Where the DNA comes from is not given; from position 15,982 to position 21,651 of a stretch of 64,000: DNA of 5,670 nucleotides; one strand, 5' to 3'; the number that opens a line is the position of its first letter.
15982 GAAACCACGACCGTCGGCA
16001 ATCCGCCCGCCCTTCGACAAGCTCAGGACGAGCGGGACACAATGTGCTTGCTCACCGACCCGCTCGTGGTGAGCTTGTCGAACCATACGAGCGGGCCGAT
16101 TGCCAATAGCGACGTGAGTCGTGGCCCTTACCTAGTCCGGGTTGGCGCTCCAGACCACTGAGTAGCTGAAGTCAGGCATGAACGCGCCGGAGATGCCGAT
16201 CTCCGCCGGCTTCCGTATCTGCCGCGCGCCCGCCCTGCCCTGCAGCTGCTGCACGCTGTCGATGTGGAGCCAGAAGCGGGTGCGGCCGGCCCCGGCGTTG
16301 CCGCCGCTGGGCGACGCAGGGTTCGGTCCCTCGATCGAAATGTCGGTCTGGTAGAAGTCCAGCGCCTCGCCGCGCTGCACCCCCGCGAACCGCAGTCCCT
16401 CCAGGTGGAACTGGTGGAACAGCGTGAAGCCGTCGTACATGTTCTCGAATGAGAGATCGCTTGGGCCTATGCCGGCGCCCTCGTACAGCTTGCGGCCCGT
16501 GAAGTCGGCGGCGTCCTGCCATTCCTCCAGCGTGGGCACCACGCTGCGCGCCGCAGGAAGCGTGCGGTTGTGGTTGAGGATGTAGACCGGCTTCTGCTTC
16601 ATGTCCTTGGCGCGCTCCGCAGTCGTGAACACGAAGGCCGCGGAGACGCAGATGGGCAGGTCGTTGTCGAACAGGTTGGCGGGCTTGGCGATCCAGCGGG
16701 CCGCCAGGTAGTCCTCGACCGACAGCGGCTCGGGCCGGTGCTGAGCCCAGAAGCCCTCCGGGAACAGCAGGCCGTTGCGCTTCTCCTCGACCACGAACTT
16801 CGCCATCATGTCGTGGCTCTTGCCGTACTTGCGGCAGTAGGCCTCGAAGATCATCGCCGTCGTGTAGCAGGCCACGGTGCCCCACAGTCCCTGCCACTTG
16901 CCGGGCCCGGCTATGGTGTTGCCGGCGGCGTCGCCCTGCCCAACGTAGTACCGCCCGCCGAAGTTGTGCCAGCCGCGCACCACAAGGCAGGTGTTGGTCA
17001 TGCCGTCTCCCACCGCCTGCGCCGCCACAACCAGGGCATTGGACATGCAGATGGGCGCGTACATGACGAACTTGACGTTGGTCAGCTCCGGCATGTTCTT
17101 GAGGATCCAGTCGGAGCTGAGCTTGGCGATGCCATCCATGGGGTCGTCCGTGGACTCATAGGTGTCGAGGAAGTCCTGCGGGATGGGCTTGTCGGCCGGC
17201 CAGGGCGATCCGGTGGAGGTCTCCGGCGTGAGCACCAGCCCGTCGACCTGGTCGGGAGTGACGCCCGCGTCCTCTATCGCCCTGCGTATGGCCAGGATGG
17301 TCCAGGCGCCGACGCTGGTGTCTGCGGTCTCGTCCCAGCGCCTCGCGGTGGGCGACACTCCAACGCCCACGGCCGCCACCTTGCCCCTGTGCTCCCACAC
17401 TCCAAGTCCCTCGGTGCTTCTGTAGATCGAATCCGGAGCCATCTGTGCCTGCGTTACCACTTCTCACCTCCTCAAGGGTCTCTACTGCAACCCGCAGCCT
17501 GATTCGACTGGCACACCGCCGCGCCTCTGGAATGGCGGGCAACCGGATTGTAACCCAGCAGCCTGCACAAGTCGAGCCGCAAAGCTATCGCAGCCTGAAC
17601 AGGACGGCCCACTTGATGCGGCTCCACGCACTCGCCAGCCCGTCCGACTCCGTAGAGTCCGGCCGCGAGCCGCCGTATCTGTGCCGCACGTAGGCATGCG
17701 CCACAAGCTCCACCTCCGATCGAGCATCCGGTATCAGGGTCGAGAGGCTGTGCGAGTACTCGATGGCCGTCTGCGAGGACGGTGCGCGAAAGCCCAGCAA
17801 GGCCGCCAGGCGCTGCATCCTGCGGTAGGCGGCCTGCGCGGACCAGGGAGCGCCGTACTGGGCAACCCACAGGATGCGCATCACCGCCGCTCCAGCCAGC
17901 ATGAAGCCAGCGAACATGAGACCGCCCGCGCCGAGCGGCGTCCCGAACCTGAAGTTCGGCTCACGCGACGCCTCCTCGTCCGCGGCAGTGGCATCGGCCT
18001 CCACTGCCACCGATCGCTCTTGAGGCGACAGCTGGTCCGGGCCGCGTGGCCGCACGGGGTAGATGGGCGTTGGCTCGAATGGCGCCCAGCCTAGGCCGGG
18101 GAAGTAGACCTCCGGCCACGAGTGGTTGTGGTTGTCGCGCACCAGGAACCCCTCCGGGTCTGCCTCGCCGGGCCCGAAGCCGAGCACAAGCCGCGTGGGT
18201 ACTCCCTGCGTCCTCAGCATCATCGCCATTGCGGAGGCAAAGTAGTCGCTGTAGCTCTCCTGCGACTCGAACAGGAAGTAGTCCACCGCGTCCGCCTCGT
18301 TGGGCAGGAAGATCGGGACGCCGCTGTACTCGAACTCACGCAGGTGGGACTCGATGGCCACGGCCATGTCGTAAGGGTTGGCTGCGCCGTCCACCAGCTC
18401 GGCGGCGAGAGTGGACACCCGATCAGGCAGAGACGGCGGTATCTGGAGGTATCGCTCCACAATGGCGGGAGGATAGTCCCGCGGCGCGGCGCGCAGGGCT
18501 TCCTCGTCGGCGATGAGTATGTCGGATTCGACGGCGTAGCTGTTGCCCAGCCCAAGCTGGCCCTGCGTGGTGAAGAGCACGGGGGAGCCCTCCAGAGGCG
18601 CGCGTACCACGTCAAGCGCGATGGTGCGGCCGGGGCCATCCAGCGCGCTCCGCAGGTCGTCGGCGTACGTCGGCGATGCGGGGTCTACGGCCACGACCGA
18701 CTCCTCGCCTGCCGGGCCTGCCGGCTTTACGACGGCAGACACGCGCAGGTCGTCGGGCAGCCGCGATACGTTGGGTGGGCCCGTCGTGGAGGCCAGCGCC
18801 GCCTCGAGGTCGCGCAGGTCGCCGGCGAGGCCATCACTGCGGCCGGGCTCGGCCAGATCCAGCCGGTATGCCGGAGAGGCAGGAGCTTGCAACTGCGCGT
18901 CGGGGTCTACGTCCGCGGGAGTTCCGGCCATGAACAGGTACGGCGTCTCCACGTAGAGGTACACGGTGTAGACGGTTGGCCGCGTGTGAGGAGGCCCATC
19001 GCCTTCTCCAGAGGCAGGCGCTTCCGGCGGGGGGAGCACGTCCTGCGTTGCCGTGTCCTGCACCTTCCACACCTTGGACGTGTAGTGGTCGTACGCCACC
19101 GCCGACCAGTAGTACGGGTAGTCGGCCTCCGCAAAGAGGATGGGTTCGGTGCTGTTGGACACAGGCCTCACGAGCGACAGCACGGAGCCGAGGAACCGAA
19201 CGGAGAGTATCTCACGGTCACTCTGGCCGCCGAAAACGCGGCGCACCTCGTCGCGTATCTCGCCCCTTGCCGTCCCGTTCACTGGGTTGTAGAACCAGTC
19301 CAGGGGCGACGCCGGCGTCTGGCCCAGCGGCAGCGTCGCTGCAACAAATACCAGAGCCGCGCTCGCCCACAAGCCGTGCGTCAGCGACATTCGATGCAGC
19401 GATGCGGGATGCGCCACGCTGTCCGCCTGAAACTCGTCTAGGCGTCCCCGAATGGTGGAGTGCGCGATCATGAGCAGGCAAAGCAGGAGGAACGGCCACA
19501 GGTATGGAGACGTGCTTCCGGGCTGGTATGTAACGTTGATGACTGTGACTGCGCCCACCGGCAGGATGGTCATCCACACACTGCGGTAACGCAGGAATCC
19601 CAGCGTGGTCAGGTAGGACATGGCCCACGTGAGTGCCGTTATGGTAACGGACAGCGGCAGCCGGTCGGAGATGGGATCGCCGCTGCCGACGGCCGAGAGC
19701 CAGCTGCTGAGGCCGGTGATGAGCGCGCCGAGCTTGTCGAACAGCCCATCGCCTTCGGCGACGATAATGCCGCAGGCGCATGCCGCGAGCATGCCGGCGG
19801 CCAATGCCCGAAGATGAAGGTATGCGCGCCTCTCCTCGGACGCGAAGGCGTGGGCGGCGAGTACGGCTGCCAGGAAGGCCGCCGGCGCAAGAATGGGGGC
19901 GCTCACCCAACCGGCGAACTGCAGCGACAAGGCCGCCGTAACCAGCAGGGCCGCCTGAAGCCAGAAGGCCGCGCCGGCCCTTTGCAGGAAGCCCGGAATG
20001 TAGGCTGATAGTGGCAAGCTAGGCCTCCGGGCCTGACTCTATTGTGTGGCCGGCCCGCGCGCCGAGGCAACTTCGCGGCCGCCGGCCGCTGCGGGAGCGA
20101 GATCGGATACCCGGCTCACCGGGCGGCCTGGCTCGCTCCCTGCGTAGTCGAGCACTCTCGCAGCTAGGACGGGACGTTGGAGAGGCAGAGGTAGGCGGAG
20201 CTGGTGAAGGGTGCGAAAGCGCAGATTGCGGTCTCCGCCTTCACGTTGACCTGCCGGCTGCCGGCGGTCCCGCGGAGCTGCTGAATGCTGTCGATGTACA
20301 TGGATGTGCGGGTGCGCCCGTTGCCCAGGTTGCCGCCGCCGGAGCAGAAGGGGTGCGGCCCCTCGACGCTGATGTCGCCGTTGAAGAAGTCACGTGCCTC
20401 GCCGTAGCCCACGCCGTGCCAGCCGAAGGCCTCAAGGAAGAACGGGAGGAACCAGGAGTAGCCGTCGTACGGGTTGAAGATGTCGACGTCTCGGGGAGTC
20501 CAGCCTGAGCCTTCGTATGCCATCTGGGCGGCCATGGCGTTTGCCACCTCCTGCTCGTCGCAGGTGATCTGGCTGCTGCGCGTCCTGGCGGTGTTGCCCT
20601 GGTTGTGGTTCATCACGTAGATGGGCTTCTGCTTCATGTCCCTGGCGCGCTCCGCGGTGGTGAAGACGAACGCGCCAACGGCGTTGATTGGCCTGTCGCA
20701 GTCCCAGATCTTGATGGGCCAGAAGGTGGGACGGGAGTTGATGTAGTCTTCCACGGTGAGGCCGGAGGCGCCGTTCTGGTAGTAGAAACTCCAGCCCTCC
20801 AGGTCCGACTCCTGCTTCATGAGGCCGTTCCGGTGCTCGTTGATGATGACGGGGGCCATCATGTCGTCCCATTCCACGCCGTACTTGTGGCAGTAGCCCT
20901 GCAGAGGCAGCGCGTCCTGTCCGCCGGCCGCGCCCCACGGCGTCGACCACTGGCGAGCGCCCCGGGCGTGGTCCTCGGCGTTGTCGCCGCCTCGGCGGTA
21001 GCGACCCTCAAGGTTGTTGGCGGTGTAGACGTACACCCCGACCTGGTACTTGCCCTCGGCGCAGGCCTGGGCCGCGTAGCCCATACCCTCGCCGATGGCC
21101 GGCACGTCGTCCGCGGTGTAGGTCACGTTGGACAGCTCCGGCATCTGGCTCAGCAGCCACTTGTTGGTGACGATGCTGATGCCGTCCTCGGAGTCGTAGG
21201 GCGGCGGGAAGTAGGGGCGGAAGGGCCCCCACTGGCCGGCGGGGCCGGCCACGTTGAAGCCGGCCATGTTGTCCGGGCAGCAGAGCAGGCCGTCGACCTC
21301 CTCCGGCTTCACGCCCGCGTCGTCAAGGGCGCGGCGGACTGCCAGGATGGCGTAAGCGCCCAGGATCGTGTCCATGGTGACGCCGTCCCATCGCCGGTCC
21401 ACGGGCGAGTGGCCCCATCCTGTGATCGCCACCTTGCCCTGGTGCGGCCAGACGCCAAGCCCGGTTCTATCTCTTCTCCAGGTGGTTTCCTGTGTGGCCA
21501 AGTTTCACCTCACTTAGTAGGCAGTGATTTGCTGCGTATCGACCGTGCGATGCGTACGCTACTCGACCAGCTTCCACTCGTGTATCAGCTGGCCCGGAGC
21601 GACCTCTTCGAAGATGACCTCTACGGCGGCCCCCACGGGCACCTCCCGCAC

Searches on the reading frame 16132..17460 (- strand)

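Call 27: search_protein_families(library=ncbifam, proteins=[window:16132-17460:-])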
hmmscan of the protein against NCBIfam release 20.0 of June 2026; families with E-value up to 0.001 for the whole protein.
window:16132-17460:- (442 aa): 15 families
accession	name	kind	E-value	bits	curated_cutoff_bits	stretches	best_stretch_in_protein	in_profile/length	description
NF005892.0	PRK07855.1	subfamily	9.2e-33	113.6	469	1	140-410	87-362/390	lipid-transfer protein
NF004811.0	PRK06158.1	subfamily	7.2e-29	100.9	421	1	144-417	93-357/384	acetyl-CoA acetyltransferase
NF004720.0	PRK06064.1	subfamily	9.4e-27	93.8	420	1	142-423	91-369/389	thiolase domain-containing protein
NF004721.0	PRK06065.1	equivalog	9.6e-19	67.5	455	1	201-427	153-379/393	thiolase domain-containing protein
NF053570.1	AcCoTHIOL_METTL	equivalog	2.1e-17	63.1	600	1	182-424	126-366/385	acetyl-CoA acetyltransferase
NF004810.0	PRK06157.1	equivalog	5.7e-16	58.6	403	1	197-422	144-376/400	acetyl-CoA acetyltransferase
NF009228.0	PRK12578.1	subfamily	1.7e-13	50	485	1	192-365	138-308/387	thiolase domain-containing protein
NF004715.0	PRK06059.1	equivalog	7.4e-13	48.2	424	1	140-424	89-383/399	lipid-transfer protein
NF006010.0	PRK08142.1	subfamily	6.5e-12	44.9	462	1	146-411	92-354/388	thiolase domain-containing protein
NF006180.0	PRK08313.1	subfamily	1.4e-11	43.9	514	1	197-437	140-380/389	thiolase domain-containing protein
NF006102.0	PRK08256.1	subfamily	2.2e-10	40.2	436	1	140-417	86-370/394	lipid-transfer protein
NF005704.0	PRK07516.1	subfamily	4.7e-10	39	412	1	201-422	147-369/389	thiolase domain-containing protein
NF053628.1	BnzsclthlBbsBGT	equivalog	1e-08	34.4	750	1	120-389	66-326/389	benzoylsuccinyl-CoA thiolase subunit BbsB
NF004722.0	PRK06066.1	equivalog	2.8e-07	29.9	516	1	200-435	145-380/385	thiolase domain-containing protein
NF004982.0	PRK06365.1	equivalog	9.6e-05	21.6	695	1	142-294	105-250/430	thiolase domain-containing protein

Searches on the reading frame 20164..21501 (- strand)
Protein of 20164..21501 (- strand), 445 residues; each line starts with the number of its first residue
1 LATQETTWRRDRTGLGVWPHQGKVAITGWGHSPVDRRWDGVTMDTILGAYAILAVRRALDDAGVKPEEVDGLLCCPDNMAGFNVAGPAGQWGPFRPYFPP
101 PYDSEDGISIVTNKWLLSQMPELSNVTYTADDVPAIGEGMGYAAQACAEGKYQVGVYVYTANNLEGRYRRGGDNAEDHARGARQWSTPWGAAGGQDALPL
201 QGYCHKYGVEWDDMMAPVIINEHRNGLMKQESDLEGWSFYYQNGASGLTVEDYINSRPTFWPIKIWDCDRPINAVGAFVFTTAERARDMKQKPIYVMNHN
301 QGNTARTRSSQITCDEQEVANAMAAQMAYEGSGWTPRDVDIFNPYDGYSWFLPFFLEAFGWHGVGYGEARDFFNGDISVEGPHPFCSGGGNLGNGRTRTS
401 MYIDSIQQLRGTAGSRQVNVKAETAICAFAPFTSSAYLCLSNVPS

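Call 27: search_protein_families(library=ncbifam, proteins=[window:20164-21501:-])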
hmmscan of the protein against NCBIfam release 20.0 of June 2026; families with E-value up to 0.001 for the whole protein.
window:20164-21501:- (445 aa): 15 families
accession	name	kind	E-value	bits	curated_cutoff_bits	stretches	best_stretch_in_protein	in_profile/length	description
NF005892.0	PRK07855.1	subfamily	3.3e-32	111.8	469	1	141-424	91-372/390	lipid-transfer protein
NF004811.0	PRK06158.1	subfamily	1.3e-26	93.5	421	1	247-427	184-363/384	acetyl-CoA acetyltransferase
NF004720.0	PRK06064.1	subfamily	2.3e-21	76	420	1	183-426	133-369/389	thiolase domain-containing protein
NF004721.0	PRK06065.1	equivalog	1.7e-16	60.1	455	1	200-427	157-376/393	thiolase domain-containing protein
NF006010.0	PRK08142.1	subfamily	3.4e-14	52.4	462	1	247-421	186-360/388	thiolase domain-containing protein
NF004810.0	PRK06157.1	equivalog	1.7e-13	50.5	403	1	176-423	129-374/400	acetyl-CoA acetyltransferase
NF053570.1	AcCoTHIOL_METTL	equivalog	1.1e-12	47.5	600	1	196-422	145-362/385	acetyl-CoA acetyltransferase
NF006180.0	PRK08313.1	subfamily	2.9e-12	46.1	514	1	191-426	139-366/389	thiolase domain-containing protein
NF009228.0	PRK12578.1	subfamily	3.3e-12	45.7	485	1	206-426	157-369/387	thiolase domain-containing protein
NF004722.0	PRK06066.1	equivalog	1.9e-08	33.7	516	1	198-427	148-367/385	thiolase domain-containing protein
NF005704.0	PRK07516.1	subfamily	2.4e-07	30.1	412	0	203-426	154-370/389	thiolase domain-containing protein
NF004715.0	PRK06059.1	equivalog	2.5e-07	30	424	1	307-428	261-384/399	lipid-transfer protein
NF053628.1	BnzsclthlBbsBGT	equivalog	8.5e-07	28.1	750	1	247-421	183-359/389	benzoylsuccinyl-CoA thiolase subunit BbsB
NF004936.0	PRK06289.1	equivalog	4e-06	25.9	375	1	264-424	215-384/405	acetyl-CoA acetyltransferase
NF006102.0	PRK08256.1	subfamily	9.2e-06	25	436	1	248-420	192-370/394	lipid-transfer protein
